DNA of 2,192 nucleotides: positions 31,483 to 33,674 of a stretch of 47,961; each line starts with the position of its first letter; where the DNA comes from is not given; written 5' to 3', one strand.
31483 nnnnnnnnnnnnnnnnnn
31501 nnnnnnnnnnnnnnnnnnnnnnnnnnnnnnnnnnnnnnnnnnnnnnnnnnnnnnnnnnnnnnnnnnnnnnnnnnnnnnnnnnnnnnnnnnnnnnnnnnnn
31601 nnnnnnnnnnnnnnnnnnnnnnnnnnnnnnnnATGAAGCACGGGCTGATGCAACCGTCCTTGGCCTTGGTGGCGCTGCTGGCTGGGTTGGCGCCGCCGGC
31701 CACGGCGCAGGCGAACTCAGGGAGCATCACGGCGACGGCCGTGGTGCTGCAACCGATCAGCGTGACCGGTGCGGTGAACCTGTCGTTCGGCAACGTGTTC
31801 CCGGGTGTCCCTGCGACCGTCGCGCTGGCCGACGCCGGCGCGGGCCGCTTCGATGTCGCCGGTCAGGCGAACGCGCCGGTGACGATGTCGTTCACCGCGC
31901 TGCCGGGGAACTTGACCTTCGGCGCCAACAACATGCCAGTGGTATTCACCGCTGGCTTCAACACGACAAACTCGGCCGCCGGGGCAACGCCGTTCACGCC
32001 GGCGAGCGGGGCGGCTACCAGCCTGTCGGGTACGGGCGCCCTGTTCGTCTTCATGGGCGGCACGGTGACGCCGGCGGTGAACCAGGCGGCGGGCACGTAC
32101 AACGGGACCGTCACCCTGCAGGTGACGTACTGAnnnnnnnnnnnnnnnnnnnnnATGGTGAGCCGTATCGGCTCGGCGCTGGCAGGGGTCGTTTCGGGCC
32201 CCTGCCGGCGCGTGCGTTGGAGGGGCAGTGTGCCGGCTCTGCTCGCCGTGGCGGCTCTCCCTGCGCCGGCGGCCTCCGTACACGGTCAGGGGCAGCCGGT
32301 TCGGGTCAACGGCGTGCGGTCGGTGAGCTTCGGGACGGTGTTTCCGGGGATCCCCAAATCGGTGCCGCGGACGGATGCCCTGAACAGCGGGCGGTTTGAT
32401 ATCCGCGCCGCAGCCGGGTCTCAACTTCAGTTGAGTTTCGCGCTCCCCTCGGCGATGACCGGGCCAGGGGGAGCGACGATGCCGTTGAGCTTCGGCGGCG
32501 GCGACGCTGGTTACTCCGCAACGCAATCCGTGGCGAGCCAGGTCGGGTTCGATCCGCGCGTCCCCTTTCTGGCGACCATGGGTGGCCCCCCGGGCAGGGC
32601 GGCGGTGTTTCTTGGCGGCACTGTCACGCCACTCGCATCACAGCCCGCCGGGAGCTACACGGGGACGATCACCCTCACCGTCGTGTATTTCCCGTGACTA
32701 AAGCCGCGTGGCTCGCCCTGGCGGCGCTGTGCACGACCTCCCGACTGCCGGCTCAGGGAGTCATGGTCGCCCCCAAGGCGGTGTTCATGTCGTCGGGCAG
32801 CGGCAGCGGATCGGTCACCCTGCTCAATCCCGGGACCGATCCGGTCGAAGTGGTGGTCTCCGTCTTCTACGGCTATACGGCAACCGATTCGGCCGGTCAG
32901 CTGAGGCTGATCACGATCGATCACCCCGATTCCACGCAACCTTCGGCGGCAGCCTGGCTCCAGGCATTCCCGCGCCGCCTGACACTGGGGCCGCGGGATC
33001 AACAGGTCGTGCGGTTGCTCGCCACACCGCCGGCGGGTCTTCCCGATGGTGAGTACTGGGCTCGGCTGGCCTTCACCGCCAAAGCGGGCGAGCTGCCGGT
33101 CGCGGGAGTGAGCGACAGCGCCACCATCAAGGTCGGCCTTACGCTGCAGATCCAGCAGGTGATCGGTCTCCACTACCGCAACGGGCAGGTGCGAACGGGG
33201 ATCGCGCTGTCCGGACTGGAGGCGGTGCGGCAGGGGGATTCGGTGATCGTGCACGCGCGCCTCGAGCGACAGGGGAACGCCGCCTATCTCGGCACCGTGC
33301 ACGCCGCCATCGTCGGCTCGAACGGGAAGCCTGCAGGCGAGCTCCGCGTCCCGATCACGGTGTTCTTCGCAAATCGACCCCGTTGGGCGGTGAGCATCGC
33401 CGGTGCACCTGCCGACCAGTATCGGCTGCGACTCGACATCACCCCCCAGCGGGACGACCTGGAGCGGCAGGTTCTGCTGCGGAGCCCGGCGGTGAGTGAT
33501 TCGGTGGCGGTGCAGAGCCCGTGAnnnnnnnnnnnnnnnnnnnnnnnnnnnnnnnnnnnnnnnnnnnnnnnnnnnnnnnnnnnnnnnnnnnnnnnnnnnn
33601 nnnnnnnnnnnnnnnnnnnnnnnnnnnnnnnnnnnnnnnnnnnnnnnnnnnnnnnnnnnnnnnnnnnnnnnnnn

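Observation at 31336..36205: Sigma-54-promoted chaperone-usher-like fibre locus built on DUF4402-like subunits with a non-canonical usher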

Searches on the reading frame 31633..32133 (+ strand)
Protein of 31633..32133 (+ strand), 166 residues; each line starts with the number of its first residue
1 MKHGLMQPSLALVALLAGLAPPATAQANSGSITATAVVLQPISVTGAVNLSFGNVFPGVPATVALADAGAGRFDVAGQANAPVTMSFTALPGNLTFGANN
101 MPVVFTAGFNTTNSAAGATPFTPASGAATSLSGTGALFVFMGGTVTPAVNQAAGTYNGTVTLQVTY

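Call 4: search_protein_families(library=pfam, proteins=[window:31633-32133:+], max_evalue=1)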
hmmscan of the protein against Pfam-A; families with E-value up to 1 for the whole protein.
window:31633-32133:+ (166 aa): 1 family
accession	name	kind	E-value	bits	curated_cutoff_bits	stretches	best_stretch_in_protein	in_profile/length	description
PF14352.11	DUF4402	-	9.5e-07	30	25.2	1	61-166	35-129/129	Domain of unknown function (DUF4402)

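Call 5: search_protein_families(library=ncbifam, proteins=[window:31633-32133:+], max_evalue=1)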
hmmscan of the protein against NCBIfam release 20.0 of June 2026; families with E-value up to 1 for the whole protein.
window:31633-32133:+ (166 aa): 0 families

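Call 40: search_solved_structures(query=A3, max_evalue=10, show_alignments=3)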
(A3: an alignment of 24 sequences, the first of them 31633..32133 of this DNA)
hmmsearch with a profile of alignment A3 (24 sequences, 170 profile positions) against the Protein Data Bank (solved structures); distinct sequences matched with E-value up to 10: 0.

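Call 41: search_protein_families(library=pfam, alignment_id=A3, max_evalue=1)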
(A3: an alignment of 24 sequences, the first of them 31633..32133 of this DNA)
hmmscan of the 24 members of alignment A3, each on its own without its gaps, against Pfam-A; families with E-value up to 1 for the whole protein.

A. member 1, window:31633-32133:+ (166 aa): 1 family
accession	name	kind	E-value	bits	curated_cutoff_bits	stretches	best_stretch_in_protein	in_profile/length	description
PF14352.11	DUF4402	-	9.5e-07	30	25.2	1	61-166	35-129/129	Domain of unknown function (DUF4402)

B. families by the number of members that match (of 24 scanned): 13 families
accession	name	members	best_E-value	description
PF14352.11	DUF4402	24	2.1e-09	Domain of unknown function (DUF4402)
PF05229.21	SCPU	4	0.041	Spore Coat Protein U domain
PF03639.19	Glyco_hydro_81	1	0.022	Glycosyl hydrolase family 81 N-terminal domain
PF13473.12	Cupredoxin_1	1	0.055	Cupredoxin-like domain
PF05251.17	Ost5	1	0.059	Oligosaccharyltransferase subunit 5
PF18246.6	OST_IS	1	0.069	Oligosaccharyltransferase Insert domain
PF19135.5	DUF5818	1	0.11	Protein of unknown function (DUF5818)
PF18003.7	DUF3823_C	1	0.12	Domain of unknown function (DUF3823_C)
PF21619.2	DUF6855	1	0.13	Family of unknown function (DUF6855)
PF10633.15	NPCBM_assoc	1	0.18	NPCBM-associated, NEW3 domain of alpha-galactosidase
PF05662.19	YadA_stalk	1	0.24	Coiled stalk of trimeric autotransporter adhesin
PF21827.1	New_glue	1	0.53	New glue protein family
PF20009.4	GEVED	1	0.94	GEVED domain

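Call 42: search_dna_similar(query=window:31633-32133:+, collection=plasmids, mode=protein, max_evalue=0.01, max_rows=25)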
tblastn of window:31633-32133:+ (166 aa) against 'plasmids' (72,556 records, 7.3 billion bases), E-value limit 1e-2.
No match.

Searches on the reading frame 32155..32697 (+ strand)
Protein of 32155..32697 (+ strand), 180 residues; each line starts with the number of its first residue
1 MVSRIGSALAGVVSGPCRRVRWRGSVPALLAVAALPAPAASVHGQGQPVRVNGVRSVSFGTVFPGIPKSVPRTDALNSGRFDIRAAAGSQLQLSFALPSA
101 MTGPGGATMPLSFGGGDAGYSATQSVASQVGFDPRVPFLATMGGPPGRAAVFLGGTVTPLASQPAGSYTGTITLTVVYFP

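Call 4: search_protein_families(library=pfam, proteins=[window:32155-32697:+], max_evalue=1)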
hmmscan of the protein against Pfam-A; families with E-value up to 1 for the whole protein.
window:32155-32697:+ (180 aa): 2 families
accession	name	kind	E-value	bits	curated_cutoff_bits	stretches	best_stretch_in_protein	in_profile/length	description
PF14352.11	DUF4402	-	1.2e-08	36.1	25.2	1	73-178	41-129/129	Domain of unknown function (DUF4402)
PF19135.5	DUF5818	-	0.11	12.5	27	1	38-61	26-48/57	Protein of unknown function (DUF5818)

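Call 5: search_protein_families(library=ncbifam, proteins=[window:32155-32697:+], max_evalue=1)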
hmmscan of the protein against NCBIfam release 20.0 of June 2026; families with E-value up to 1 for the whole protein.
window:32155-32697:+ (180 aa): 1 family
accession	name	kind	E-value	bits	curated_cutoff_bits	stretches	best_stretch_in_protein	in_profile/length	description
NF052471.1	EspB_fam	equivalog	0.39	10.2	450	1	46-119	353-428/459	EspB family ESX-1 secretion system-associated protein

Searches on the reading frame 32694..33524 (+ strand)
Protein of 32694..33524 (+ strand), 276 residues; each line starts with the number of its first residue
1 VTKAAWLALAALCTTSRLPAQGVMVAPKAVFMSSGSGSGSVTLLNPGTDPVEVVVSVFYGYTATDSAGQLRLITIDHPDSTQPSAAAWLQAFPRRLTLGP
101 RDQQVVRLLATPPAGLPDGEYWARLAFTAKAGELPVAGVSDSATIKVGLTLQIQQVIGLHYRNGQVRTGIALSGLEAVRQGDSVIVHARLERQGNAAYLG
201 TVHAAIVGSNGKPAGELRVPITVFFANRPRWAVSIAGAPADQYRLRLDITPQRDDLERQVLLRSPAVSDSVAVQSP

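Call 4: search_protein_families(library=pfam, proteins=[window:32694-33524:+], max_evalue=1)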
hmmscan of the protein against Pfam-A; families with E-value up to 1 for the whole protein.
window:32694-33524:+ (276 aa): 0 families

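Call 5: search_protein_families(library=ncbifam, proteins=[window:32694-33524:+], max_evalue=1)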
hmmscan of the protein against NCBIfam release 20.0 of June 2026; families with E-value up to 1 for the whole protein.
window:32694-33524:+ (276 aa): 1 family
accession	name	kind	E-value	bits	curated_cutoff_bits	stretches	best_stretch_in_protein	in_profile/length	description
TIGR03393.1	indolpyr_decarb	equivalog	0.025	13.3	946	1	4-87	226-309/539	indolepyruvate decarboxylase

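Call 10: search_solved_structures(query=window:32694-33524:+, max_evalue=10)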
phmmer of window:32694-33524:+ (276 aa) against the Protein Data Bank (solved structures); distinct sequences matched with E-value up to 10: 2.
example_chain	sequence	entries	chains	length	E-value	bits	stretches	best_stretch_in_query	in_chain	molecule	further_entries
9s6d_A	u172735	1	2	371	1.3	11.5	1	42-84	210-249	Clathrin heavy chain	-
9ex5_A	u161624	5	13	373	1.3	11.5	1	42-84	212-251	Clathrin heavy chain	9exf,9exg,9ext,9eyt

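Call 11: find_homologous_proteins(query=window:32694-33524:+)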
Query window:32694-33524:+ (276 aa): 1496 proteins with E <= 0.001 among 7654 candidates; the best 120 are listed.
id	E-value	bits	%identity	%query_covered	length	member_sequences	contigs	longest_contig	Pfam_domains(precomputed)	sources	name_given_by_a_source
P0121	1.1e-174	597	100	100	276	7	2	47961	-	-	-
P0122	3.7e-157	539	88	100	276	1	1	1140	-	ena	-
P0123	6.7e-157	539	89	100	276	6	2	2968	-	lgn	-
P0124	5.9e-156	535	88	100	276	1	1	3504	-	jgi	jgi:P pilus assembly chaperone PapD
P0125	1.3e-155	534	90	95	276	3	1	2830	-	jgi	jgi:P pilus assembly chaperone PapD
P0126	1.7e-155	534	87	100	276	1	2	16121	-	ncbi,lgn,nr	ncbi:MAG TPA: hypothetical protein VKP10_00030 [Gemmatimonadales bacterium]|nr:hypothetical protein 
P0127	2.1e-155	534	88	100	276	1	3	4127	-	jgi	jgi:P pilus assembly chaperone PapD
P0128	2.2e-155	534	88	100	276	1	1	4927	-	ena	-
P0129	2.3e-154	530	88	100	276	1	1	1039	-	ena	-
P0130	2.8e-154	530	87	100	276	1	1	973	-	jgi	jgi:P pilus assembly chaperone PapD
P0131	4.0e-153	526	87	100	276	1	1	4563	-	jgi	jgi:P pilus assembly chaperone PapD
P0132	1.2e-151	521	86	100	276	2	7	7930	-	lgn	-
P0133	8.1e-151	519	87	100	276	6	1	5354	-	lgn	-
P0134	6.6e-150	516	86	100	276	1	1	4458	-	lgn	-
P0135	4.0e-142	490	82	100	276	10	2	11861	-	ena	-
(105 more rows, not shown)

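Call 16: search_solved_structures(query=A2, max_evalue=10, show_alignments=2)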
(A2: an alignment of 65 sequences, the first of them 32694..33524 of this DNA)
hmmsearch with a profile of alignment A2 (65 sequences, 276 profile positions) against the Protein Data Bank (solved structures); distinct sequences matched with E-value up to 10: 2.
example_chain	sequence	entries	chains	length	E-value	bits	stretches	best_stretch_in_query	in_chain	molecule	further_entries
1abr_A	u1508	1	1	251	0.54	12.4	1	25-81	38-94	ABRIN-A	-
5z37_A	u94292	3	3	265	0.82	11.8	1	25-80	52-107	Abrin A-chain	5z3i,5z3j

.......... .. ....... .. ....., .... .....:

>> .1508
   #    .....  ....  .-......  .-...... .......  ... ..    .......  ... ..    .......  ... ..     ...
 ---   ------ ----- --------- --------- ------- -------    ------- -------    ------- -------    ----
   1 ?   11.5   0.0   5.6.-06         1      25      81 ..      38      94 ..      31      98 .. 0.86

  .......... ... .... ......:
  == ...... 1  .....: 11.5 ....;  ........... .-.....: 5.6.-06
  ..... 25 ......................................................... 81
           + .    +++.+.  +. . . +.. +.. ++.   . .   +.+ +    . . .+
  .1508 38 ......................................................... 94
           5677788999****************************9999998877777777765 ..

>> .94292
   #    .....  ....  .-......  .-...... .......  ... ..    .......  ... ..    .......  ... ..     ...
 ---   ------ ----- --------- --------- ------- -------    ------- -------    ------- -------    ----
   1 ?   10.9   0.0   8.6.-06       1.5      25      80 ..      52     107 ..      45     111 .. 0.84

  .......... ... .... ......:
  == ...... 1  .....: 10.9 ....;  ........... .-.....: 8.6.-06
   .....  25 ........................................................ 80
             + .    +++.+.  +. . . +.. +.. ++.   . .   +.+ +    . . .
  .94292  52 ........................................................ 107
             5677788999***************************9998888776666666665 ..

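Call 23: predict_structure(alignment_id=A2)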
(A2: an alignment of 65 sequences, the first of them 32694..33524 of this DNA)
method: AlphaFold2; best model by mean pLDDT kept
length: 276 residues; sequences in the alignment: 65
mean_pLDDT: 81.8   pTM: 0.73
mean pLDDT of the five models: 81.8, 81.1, 77.4, 76.5, 75.8
residues with pLDDT >= 90: 135; 70-90: 87; 50-70: 23; < 50: 31
segments of 3 or more residues with pLDDT < 50: 11-20, 133-151
pLDDT, mean of each block of 10 residues (from residue 1): 52 39 61 82 83 89 74 84 90 90 90 92 87 45 41 73 94 96 95 94 96 95 89 93 97 86 95 89
secondary structure, 60 per line:
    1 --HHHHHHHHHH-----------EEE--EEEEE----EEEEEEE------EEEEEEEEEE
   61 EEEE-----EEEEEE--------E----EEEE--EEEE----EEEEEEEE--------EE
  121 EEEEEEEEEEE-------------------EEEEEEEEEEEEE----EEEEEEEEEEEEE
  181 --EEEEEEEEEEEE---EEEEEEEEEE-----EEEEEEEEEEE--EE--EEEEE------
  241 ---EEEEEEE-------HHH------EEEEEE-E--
elements in order: H3-12 E24-26 E29-33 E38-44 E51-64 E70-75 E89-92 E95-98 E103-110 E119-131 E151-163 E168-180 E183-194 E198-207 E213-223 E230-234 E244-250 E267-272

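Call 26: fold_search(model_id=the predicted structure, library=pdb)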
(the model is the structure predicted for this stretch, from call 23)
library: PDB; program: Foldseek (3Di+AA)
matches with E <= 10: 1728; with E <= 0.001: 267
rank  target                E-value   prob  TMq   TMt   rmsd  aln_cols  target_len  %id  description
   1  5ghu                  8.2e-10  1.00  0.45  0.59   6.8       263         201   15  Crystal structure of YadV chaperone at 1.63 Angstrom (released 2017-06-28)
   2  9fxb_C                1.6e-09  1.00  0.41  0.56   8.3       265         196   12  Cryo-EM structure of the type 1 pilus assembly platform as part of the FimI-bound chaperone-usher pilus complex (FimDH (released 2025-06-04)
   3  6k73_B                2.1e-09  1.00  0.42  0.52   8.6       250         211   13  Chaperone-tip adhesin complex is vital for synergistic activation of CFA/I fimbriae biogenesis (released 2020-06-10)
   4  1p5u_A                2.5e-09  1.00  0.42  0.55   8.1       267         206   15  X-ray structure of the ternary Caf1M:Caf1:Caf1 chaperone:subunit:subunit complex (released 2003-06-24)
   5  4b0m_M                2.8e-09  1.00  0.38  0.48   8.6       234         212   15  Complex of the Caf1AN usher domain, Caf1M chaperone and Caf1 subunit from Yersinia pestis (released 2012-09-26)
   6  4djm_D                2.9e-09  1.00  0.39  0.50   8.2       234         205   14  Crystal structure of the E. coli chaperone DraB (released 2013-01-16)
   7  3dos_A                3.4e-09  1.00  0.42  0.56   8.1       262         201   15  Crystal structure of the complex of the Caf1M chaperone with the mini-fiber of two Caf1 subunits (Caf1:Caf1), carrying (released 2009-07-14)
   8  4dwh_C                3.4e-09  1.00  0.41  0.54   8.5       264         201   14  Structure of the major type 1 pilus subunit FIMA bound to the FIMC (2.5 A resolution) (released 2012-05-30)
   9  3jwn_C                4.2e-09  1.00  0.40  0.54   9.0       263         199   14  Complex of FimC, FimF, FimG and FimH (released 2010-06-16)
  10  4ncd                  4.4e-09  1.00  0.43  0.54   8.8       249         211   13  Crystal Structure of Class 5 Fimbriae Chaperone CfaA (released 2014-08-27)
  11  4y2o_A                4.6e-09  1.00  0.45  0.56   8.4       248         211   13  Structure of CFA/I pili chaperone-major subunit complex (CfaA-CfaB) (released 2016-08-10)
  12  3jwn_I                4.8e-09  1.00  0.42  0.56   8.4       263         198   12  Complex of FimC, FimF, FimG and FimH (released 2010-06-16)
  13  9fxs_C                6.2e-09  1.00  0.40  0.53   9.0       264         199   12  Cryo-EM structure of the type 1 pilus complex including pilus rod and FimI-bound assembly platform after incorporation (released 2025-06-04)
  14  9i25_C                6.9e-09  1.00  0.45  0.48   7.0       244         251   15  WxLIP from Enterococcus faecium locus A bound to long WxL (released 2026-01-28)
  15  9fx8_C                7.6e-09  1.00  0.42  0.56   8.3       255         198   14  Cryo-EM structure of the FimI-bound type 1 pilus assembly platform complex - Local refinement (released 2025-06-04)
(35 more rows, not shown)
